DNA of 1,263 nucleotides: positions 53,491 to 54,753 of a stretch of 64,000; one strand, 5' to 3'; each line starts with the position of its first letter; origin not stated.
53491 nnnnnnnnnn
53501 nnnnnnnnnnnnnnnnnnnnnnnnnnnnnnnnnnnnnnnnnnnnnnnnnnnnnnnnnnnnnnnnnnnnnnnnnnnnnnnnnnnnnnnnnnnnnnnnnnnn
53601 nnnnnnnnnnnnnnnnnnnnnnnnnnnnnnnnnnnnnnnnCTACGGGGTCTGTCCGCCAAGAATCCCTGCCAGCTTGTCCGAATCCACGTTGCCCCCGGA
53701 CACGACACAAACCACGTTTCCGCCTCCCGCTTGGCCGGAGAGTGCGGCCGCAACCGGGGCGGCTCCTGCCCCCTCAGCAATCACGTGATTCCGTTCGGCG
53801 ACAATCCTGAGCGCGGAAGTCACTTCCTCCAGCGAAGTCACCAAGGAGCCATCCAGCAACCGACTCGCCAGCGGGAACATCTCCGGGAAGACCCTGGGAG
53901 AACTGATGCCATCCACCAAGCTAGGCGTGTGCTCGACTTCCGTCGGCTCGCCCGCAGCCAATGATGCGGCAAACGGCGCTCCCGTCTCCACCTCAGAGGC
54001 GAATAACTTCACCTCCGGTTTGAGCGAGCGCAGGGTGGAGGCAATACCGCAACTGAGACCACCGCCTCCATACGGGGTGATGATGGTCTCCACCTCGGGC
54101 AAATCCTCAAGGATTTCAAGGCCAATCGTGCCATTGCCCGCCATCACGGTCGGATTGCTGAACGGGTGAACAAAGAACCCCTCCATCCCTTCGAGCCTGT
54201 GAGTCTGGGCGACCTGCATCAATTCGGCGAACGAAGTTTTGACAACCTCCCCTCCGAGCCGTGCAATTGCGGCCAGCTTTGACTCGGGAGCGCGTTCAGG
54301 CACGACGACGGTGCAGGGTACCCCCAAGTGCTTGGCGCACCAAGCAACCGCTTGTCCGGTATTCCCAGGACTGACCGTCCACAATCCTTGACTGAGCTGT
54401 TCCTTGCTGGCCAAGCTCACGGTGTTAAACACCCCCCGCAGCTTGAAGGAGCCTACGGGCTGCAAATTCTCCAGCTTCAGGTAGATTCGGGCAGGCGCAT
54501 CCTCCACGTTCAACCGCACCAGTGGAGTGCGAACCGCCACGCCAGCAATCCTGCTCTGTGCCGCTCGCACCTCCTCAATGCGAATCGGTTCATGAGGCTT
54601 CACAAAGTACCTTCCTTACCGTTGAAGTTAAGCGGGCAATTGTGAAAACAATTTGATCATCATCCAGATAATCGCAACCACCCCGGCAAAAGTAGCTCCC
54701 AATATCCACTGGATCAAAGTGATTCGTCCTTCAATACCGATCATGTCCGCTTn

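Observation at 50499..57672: Partial, mosaic complex-I operon: nuoABCD - [PLP dehydratase, toxin-antitoxin pair, DUF1989] - nuoHI, with no nuoEFG or nuoJKLMN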

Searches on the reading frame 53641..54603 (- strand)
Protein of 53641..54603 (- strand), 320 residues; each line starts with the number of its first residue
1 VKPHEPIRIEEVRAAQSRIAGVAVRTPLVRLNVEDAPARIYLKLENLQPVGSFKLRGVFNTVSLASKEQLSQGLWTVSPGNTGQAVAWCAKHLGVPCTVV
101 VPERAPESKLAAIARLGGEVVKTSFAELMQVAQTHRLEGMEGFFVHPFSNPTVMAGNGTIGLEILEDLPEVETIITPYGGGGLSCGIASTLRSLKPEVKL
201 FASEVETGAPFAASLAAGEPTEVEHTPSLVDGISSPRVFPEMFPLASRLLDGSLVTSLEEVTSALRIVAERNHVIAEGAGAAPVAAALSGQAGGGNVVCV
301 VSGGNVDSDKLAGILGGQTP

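Call 3: search_protein_families(library=pfam, proteins=[window:53641-54603:-])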
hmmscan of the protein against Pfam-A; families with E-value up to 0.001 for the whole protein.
window:53641-54603:- (320 aa): 1 family
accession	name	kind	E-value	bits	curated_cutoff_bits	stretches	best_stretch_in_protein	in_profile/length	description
PF00291.31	PALP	-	4.9e-71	239.9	35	1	24-303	6-295/295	Pyridoxal-phosphate dependent enzyme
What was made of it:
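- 53641..54603 (-): Fold-type II PLP enzyme of the threonine/serine dehydratase / serine racemase family (320 aa, no ACT domain). The SFK lysine motif and GGGG loop are present. Cargo found only in this species. PF00291, 240 bits (call 3).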

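Call 7: search_protein_families(library=ncbifam, proteins=[window:53641-54603:-])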
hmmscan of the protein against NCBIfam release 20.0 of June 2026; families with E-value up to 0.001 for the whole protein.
window:53641-54603:- (320 aa): 38 families (the best 25 are shown)
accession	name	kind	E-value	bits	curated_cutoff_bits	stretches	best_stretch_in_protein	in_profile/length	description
TIGR01127.1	ilvA_1Cterm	equivalog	5.8e-72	242.8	378.75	1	38-314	15-294/380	threonine ammonia-lyase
NF006389.0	PRK08638.1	equivalog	1.2e-68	231.5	453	1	4-316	6-325/333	bifunctional threonine ammonia-lyase/L-serine ammonia-lyase TdcB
NF005680.0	PRK07476.1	equivalog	1.7e-68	231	413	1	6-317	4-322/326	hydroxyectoine utilization dehydratase EutB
NF006094.0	PRK08246.1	subfamily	2.5e-63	214.4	331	1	9-311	7-309/310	serine/threonine dehydratase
NF005600.0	PRK07334.1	equivalog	1.8e-61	208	496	1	5-315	8-321/408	threonine ammonia-lyase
TIGR02991.1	ectoine_eutB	equivalog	4.5e-60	203.3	413.35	1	8-315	2-315/317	hydroxyectoine utilization dehydratase EutB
NF005454.0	PRK07048.1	equivalog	4.9e-60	203.4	452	1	5-315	5-320/324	threo-3-hydroxy-L-aspartate ammonia-lyase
NF006390.0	PRK08639.1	equivalog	5.1e-60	203.6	421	1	5-314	5-323/418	threonine ammonia-lyase IlvA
NF005292.0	PRK06815.1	equivalog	8e-60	202.5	371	1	10-314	6-316/320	threonine/serine dehydratase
NF006674.0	PRK09224.1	subfamily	1.9e-57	195.1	577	1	15-311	15-319/508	threonine ammonia-lyase IlvA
TIGR01124.1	ilvA_2Cterm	equivalog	7.4e-57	193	411.3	1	15-311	7-311/499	threonine ammonia-lyase, biosynthetic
NF045641.2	BHydaspDhtseBhcB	equivalog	1.3e-53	182.1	550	1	9-311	4-310/312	beta-hydroxyaspartate dehydratase BhcB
NF009130.0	PRK12483.1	subfamily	1.3e-52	179.1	801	1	16-311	28-331/521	threonine ammonia-lyase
TIGR02079.1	THD1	equivalog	2.9e-52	177.9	440.55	1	11-313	2-314/410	threonine ammonia-lyase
NF006455.0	PRK08813.1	equivalog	1.7e-43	149.3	489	1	9-316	23-320/374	threonine dehydratase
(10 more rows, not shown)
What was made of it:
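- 53641..54603 (-): Best NCBIfam equivalogs all score below cutoff (call 7).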

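Call 29: find_homologous_proteins(query=window:53641-54603:-, max_evalue=1e-20)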
Query window:53641-54603:- (320 aa): 8000 proteins with E <= 1e-20 among 8000 candidates; the best 120 are listed.
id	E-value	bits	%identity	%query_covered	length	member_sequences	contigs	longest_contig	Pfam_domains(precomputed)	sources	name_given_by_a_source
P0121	2.2e-202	689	100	100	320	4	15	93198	PF00291.32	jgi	-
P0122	3.5e-185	632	60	99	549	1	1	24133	PF00291.32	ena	-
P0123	2.5e-148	511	73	100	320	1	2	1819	PF00291.32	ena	-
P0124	1.6e-146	505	72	100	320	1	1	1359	PF00291.32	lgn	-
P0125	2.5e-142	492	71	100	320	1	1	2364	PF00291.32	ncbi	-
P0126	1.0e-138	480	68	100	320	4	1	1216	PF00291.32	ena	-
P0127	1.5e-137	476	66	99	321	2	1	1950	PF00291.32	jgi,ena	-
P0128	3.1e-135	468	68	98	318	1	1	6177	PF00291.32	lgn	-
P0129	2.7e-134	465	66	100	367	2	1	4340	PF00291.32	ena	-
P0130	3.6e-134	465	65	100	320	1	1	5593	PF00291.32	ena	-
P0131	3.9e-134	465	69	98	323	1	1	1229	PF00291.32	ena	-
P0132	2.4e-133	462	68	98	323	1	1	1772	PF00291.32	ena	-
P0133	3.1e-133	462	65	100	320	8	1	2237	PF00291.32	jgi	-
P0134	3.3e-133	462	66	100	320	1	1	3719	PF00291.32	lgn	-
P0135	4.2e-133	461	63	100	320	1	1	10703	PF00291.32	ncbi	ncbi:MAG: threonine/serine dehydratase [Chloroflexia bacterium]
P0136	4.2e-133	461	67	100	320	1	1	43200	PF00291.32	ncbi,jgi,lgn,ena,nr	ncbi:MAG TPA: threonine/serine dehydratase [Chthonomonadaceae bacterium]|nr:threonine/serine dehydra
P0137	5.2e-133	461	63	100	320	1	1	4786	PF00291.32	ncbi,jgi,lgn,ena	jgi:threonine dehydratase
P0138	6.5e-133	461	66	100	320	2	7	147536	PF00291.32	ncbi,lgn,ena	-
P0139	1.6e-132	460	66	98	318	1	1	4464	PF00291.32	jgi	jgi:threonine dehydratase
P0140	1.6e-132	459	66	98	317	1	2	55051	PF00291.32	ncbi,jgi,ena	jgi:threonine dehydratase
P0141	2.4e-132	459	65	100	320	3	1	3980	PF00291.32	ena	-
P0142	2.6e-132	459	67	98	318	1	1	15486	PF00291.32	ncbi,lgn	-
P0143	2.6e-132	459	66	98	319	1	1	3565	PF00291.32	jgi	jgi:threonine dehydratase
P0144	3.6e-132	458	67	98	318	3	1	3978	PF00291.32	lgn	-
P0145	5.0e-132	458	65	100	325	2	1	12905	PF00291.32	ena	-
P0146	5.3e-132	458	65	99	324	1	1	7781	PF00291.32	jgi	jgi:threonine dehydratase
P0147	5.3e-132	458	65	99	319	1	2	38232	PF00291.32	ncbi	-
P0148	6.1e-132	458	63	100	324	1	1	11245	PF00291.32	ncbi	-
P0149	8.7e-132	457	66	98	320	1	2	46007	PF00291.32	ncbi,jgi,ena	jgi:threonine dehydratase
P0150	1.1e-131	457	66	99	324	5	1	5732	PF00291.32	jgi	jgi:threonine dehydratase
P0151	1.9e-131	456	64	100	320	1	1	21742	PF00291.32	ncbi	ncbi:MAG: threonine/serine dehydratase [Candidatus Bipolaricaulia bacterium]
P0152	2.0e-131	456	68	98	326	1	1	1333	PF00291.32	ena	-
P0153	2.1e-131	456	66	100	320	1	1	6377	PF00291.32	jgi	jgi:threonine dehydratase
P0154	2.3e-131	456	65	99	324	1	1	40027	PF00291.32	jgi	jgi:threonine dehydratase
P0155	2.7e-131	455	64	100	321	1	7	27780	PF00291.32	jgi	jgi:threonine dehydratase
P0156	2.8e-131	455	66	100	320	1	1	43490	PF00291.32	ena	-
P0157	3.3e-131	455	64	100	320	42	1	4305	PF00291.32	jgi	jgi:threonine dehydratase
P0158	3.7e-131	455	65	100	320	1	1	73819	PF00291.32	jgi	jgi:threonine dehydratase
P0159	4.0e-131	455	68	98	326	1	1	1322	PF00291.32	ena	-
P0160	4.2e-131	455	65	100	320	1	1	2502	PF00291.32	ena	-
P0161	4.7e-131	455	63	100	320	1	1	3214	PF00291.32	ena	-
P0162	4.8e-131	455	65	98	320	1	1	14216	PF00291.32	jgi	jgi:threonine dehydratase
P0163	5.1e-131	455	66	98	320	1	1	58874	PF00291.32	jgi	jgi:threonine dehydratase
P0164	6.1e-131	454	65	100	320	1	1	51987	PF00291.32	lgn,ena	-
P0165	7.0e-131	454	65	99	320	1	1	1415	PF00291.32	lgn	-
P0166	7.6e-131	454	63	100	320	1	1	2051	PF00291.32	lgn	-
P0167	7.6e-131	454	65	100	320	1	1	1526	PF00291.32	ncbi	-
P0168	7.8e-131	454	66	100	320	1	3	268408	PF00291.32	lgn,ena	-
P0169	9.8e-131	454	65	100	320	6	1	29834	PF00291.32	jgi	jgi:threonine dehydratase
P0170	1.1e-130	453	65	98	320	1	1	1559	PF00291.32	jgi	jgi:threonine dehydratase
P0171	1.3e-130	453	68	98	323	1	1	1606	PF00291.32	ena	-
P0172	1.4e-130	453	65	98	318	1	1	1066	PF00291.32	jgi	jgi:threonine dehydratase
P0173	1.6e-130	453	65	100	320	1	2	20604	PF00291.32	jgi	jgi:threonine dehydratase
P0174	1.6e-130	453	64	100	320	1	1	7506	PF00291.32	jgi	jgi:threonine dehydratase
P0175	2.2e-130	452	64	99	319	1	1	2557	PF00291.32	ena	-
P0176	2.6e-130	452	63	100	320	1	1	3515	PF00291.32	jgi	-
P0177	2.7e-130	452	66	100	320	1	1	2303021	PF00291.32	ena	-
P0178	2.7e-130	452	66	98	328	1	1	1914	PF00291.32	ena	-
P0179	3.0e-130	452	64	98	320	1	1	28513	PF00291.32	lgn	-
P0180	3.7e-130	452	64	100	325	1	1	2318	PF00291.32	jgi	jgi:threonine dehydratase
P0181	4.6e-130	451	67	97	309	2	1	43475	PF00291.32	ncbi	-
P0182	5.0e-130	451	64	99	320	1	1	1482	PF00291.32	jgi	jgi:threonine dehydratase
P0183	5.3e-130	451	64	100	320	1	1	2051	PF00291.32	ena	-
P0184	6.8e-130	451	64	98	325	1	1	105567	PF00291.32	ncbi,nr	ncbi:MAG: pyridoxal-phosphate dependent enzyme [Ardenticatenales bacterium]|nr:pyridoxal-phosphate d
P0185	7.0e-130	451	65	100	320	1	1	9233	PF00291.32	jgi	jgi:threonine dehydratase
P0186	7.5e-130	451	64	100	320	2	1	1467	PF00291.32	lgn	-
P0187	7.6e-130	451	63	100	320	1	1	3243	PF00291.32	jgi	jgi:threonine dehydratase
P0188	7.7e-130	451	65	98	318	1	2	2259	PF00291.32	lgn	-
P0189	9.5e-130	450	64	100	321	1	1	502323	PF00291.32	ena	-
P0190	9.7e-130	450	63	100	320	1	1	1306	PF00291.32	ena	-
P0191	1.1e-129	450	64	100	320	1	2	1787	PF00291.32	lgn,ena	-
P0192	1.3e-129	450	63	98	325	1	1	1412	PF00291.32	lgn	-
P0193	1.3e-129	450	63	100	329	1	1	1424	PF00291.32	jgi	jgi:threonine dehydratase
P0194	1.3e-129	450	64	99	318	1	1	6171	PF00291.32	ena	-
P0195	1.4e-129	450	63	100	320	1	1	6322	PF00291.32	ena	-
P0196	1.6e-129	450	65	98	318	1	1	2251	PF00291.32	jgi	jgi:threonine dehydratase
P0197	1.6e-129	450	64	99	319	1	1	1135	PF00291.32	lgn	-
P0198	1.7e-129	449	64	100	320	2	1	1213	PF00291.32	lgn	-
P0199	1.8e-129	449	64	99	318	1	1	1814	PF00291.32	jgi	-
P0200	1.8e-129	449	64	99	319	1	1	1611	PF00291.32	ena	-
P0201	1.9e-129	449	64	100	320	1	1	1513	PF00291.32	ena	-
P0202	2.1e-129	449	65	100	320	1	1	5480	PF00291.32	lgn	-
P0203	2.1e-129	449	64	100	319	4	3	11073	PF00291.32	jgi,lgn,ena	jgi:threonine dehydratase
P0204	2.2e-129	449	63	100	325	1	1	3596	PF00291.32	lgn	-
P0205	2.3e-129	449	64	100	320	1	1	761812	PF00291.32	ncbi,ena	-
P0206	2.4e-129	449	64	100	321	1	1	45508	PF00291.32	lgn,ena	-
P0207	2.6e-129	449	64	99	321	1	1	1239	PF00291.32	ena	-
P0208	2.8e-129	449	64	100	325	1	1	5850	PF00291.32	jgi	jgi:threonine dehydratase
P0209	2.9e-129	449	65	98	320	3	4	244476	PF00291.32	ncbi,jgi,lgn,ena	jgi:threonine dehydratase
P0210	3.5e-129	449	63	98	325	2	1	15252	PF00291.32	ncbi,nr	ncbi:MAG: pyridoxal-phosphate dependent enzyme [Anaerolineales bacterium]|nr:pyridoxal-phosphate dep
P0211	3.8e-129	448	65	98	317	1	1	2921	PF00291.32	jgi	jgi:threonine dehydratase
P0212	4.0e-129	448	63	100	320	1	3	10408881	PF00291.32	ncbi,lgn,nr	ncbi:MAG: threonine/serine dehydratase [Ardenticatenaceae bacterium]|nr:threonine/serine dehydratase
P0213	4.2e-129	448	64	97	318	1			PF00291.32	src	-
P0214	4.2e-129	448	65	99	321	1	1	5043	PF00291.32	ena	-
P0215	4.2e-129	448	64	99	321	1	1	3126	PF00291.32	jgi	jgi:threonine dehydratase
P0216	5.2e-129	448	63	98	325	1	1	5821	PF00291.32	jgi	jgi:threonine dehydratase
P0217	5.3e-129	448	63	100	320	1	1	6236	PF00291.32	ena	-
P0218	5.3e-129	448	63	100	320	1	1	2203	PF00291.32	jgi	jgi:threonine dehydratase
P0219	5.6e-129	448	64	99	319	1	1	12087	PF00291.32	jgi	jgi:threonine dehydratase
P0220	5.9e-129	448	64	100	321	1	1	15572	PF00291.32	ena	-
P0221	6.0e-129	448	64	99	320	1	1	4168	PF00291.32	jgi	jgi:threonine dehydratase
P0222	6.3e-129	448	64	100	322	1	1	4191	PF00291.32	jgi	jgi:threonine dehydratase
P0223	6.4e-129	448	63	100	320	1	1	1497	PF00291.32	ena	-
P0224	7.5e-129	447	64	99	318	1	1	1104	PF00291.32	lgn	-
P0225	7.7e-129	447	63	100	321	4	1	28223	PF00291.32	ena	-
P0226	7.8e-129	447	64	99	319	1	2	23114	PF00291.32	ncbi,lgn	-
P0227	7.9e-129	447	64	99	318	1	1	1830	PF00291.32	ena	-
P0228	8.1e-129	447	64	99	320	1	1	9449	PF00291.32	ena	-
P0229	8.3e-129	447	64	100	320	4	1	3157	PF00291.32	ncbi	-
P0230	8.4e-129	447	66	92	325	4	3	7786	PF00291.32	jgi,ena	-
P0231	8.7e-129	447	64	100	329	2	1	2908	PF00291.32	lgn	-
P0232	8.7e-129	447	63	100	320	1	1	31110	PF00291.32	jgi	-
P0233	9.2e-129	447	61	99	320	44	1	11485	PF00291.32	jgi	jgi:threonine dehydratase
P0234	9.6e-129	447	64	99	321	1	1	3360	PF00291.32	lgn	-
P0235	9.8e-129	447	62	98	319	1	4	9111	PF00291.32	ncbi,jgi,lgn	ncbi:MAG: threonine dehydratase [Cellvibrionaceae bacterium]|jgi:threonine dehydratase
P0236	9.8e-129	447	65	98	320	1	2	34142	PF00291.32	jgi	jgi:threonine dehydratase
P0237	9.8e-129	447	64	99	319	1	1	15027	PF00291.32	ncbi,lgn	-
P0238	1.0e-128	447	65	98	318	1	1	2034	PF00291.32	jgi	jgi:threonine dehydratase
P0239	1.0e-128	447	65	98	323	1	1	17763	PF00291.32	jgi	jgi:threonine dehydratase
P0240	1.0e-128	447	63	100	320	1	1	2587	PF00291.32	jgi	jgi:threonine dehydratase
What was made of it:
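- Cargo history: the PLP gene has no homologue above 73% identity outside this species (call 29).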

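Call 31: find_encoding_contigs(protein=P0122, flank=8000, max_places=2)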
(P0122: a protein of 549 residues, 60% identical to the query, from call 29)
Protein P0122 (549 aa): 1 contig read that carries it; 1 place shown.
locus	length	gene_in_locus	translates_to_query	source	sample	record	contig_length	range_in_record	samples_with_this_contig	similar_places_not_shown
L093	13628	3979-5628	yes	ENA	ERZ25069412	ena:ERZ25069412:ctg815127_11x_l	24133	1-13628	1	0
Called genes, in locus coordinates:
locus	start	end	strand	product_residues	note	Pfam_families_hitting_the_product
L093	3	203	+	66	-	?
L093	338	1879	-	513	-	-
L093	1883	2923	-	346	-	PF00389:2-Hacid_dh, PF02826:2-Hacid_dh_C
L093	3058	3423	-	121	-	-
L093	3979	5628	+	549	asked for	PF00291:PALP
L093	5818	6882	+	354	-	PF01041:DegT_DnrJ_EryC1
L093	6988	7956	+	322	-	PF05721:PhyH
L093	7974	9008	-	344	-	PF25021:TEN_NHL (faint), PF13449:Phytase-like (faint), PF06739:SBBP (faint), PF17170:DUF5128 (faint), PF24684:Vgb_lyase (weak), PF08450:SGL (weak), PF01436:NHL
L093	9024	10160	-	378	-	PF07394:DUF1501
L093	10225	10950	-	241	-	PF01027:Bax1-I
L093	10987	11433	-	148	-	PF02566:OsmC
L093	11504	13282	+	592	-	PF00009:GTP_EFTU, PF22042:EF-G_D2 (weak), PF03144:GTP_EFTU_D2, PF00679:EFG_C, PF06421:LepA_C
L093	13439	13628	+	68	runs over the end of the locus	PF15919:HicB_lk_antitox (weak)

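Call 32: find_encoding_contigs(protein=P0125, flank=3000, max_places=2)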
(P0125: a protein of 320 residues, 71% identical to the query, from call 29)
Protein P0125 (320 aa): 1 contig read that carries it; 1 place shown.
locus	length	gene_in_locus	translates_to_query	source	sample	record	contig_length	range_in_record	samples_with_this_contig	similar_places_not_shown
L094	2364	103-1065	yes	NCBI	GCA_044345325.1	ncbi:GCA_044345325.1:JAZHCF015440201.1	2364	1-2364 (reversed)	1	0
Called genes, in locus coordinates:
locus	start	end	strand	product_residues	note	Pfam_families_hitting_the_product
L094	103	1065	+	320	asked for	PF00291:PALP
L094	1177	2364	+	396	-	?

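Call 33: find_encoding_contigs(protein=P0128, flank=6000, max_places=2)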
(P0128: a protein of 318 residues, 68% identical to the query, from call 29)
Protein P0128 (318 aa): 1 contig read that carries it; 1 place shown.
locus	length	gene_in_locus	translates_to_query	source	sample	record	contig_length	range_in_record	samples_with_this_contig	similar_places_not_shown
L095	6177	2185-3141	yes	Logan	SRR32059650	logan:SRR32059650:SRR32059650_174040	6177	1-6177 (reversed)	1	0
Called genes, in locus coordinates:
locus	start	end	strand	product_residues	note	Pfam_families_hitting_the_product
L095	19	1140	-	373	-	PF13480:Acetyltransf_6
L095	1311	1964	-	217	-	PF01810:LysE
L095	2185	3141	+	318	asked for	PF00291:PALP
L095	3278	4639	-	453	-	-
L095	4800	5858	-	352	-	-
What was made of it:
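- Relatives of the PLP gene lie in unrelated contexts (calls 31-33).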

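Call 41: search_solved_structures(query=window:53641-54603:-, max_evalue=1e-30)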
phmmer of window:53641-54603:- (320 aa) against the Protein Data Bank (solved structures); distinct sequences matched with E-value up to 1e-30: 16.
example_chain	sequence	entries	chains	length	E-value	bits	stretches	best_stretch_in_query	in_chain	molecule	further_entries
2gn0_A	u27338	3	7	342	8.7e-56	192.6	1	6-316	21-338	Threonine dehydratase catabolic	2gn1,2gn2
6lut_A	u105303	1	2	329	3.1e-50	174.4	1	1-315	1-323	Probable serine racemase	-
5cvc_A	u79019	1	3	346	5.9e-45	157.1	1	9-309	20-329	Serine racemase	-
8y1j_A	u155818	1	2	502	7.9e-45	156.6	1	15-313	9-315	L-threonine dehydratase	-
3hmk_A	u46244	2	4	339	7.4e-44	153.5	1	15-315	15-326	Serine racemase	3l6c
3iau_A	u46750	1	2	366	2.1e-43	151.9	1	17-312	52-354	Threonine deaminase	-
43cq_A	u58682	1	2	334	6e-42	147.2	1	24-307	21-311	L-threonine dehydratase biosynthetic IlvA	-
8zkv_A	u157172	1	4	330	6.2e-42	147.1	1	24-306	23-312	L-threonine dehydratase biosynthetic IlvA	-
3l6b_A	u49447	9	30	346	9.1e-42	146.6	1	37-308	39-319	Serine racemase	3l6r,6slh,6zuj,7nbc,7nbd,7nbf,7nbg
6zsp_AAA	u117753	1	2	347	9.2e-42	146.6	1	37-308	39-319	Serine racemase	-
5x2l_A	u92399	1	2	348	1.1e-41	146.3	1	37-308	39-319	Serine racemase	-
1v71_A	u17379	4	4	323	2.2e-41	145.3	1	10-315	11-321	Hypothetical protein C320.14 in chromosome III | Uncharacterized protein C320.14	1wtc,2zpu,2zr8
1tdj_A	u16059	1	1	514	1.3e-40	142.8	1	25-306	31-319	BIOSYNTHETIC THREONINE DEAMINASE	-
9d2q_A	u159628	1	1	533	1.4e-40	142.6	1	24-306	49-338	L-threonine dehydratase biosynthetic IlvA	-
1ve5_A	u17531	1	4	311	2.5e-38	135.3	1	9-307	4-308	Threonine deaminase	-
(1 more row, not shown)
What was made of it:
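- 53641..54603 (-): Closest PDB entries are TdcB 2GN0 (E 9e-56) and serine racemases (call 41).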
